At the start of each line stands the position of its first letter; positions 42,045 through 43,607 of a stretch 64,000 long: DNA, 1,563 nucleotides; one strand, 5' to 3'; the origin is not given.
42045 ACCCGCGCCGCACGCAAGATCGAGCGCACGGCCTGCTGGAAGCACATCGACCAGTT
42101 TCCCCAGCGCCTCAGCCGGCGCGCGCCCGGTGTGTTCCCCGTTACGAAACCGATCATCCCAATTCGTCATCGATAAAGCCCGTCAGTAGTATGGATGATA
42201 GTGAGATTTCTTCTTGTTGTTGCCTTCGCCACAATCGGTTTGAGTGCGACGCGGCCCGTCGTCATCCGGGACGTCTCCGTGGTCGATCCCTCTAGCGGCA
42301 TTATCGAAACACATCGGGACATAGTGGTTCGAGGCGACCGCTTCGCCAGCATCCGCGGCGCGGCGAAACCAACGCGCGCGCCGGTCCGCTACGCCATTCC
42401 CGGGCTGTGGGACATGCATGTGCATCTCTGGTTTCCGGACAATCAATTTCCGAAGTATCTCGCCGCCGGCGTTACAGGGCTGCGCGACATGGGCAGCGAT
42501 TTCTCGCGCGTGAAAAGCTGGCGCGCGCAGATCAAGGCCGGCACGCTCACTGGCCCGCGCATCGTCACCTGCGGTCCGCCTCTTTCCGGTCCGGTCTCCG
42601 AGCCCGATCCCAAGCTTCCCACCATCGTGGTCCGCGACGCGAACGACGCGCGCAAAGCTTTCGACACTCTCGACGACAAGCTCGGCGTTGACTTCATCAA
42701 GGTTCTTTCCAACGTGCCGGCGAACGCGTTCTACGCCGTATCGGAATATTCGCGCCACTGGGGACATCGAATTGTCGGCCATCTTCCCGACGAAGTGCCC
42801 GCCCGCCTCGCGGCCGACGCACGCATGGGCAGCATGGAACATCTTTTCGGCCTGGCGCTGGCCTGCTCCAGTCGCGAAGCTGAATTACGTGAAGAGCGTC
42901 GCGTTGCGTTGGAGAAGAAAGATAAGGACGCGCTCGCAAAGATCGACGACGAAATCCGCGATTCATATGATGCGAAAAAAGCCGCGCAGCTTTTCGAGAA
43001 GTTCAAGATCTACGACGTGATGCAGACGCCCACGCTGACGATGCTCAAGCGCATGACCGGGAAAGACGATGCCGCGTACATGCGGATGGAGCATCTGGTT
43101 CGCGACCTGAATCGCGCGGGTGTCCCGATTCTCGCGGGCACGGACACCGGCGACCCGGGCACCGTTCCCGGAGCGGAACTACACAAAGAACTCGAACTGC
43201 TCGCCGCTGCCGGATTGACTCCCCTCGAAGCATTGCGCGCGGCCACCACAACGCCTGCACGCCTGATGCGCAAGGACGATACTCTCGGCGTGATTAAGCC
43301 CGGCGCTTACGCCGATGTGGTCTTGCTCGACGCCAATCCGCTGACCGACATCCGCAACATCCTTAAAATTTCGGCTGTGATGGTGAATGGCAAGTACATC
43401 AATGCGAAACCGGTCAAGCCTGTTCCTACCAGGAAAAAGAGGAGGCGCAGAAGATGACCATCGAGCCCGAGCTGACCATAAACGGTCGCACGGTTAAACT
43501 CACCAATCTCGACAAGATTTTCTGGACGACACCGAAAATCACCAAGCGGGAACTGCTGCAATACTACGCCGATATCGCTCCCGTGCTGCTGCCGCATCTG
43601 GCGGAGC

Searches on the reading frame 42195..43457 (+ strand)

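Call 46: search_protein_families(library=pfam, proteins=[window:42195-43457:+], max_evalue=0.0001)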
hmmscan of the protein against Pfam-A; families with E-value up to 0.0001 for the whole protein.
window:42195-43457:+ (420 aa): 2 families
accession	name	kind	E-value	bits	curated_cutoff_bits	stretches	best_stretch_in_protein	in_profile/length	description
PF01979.26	Amidohydro_1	-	3.4e-19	69.7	25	1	67-400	2-343/345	Amidohydrolase family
PF07969.17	Amidohydro_3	-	4.5e-12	46.6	29.7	1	300-384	357-450/472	Amidohydrolase family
